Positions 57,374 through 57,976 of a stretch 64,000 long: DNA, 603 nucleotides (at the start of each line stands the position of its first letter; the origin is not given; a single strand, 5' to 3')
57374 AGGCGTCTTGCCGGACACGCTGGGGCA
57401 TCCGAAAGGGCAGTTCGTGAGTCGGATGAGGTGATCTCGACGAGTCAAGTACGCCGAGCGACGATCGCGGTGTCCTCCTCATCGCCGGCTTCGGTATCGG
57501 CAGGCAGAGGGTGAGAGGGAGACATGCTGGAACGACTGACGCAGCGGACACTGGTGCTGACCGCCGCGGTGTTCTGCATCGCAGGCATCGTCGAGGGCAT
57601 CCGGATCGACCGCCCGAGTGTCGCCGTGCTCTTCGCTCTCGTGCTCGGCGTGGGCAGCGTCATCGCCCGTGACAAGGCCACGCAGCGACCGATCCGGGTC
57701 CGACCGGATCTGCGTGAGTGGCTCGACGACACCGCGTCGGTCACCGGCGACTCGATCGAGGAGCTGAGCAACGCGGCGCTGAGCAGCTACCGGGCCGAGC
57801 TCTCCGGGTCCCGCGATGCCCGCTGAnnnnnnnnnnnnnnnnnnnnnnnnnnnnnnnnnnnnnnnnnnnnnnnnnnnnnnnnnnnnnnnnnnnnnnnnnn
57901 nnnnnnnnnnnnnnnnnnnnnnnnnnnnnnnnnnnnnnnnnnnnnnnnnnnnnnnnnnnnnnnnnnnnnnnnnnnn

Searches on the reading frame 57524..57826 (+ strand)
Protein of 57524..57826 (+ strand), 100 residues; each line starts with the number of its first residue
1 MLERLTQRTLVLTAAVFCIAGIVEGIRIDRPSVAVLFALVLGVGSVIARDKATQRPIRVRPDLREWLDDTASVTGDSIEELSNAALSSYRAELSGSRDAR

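Call 12: search_protein_families(library=pfam, proteins=[window:57524-57826:+], max_evalue=0.01)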
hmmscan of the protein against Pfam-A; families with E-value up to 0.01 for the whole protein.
window:57524-57826:+ (100 aa): 1 family
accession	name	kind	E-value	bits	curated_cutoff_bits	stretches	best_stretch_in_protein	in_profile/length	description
PF04020.18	Phage_holin_4_2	-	0.0017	19.4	28.8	1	5-46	3-44/105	Mycobacterial 4 TMS phage holin, superfamily IV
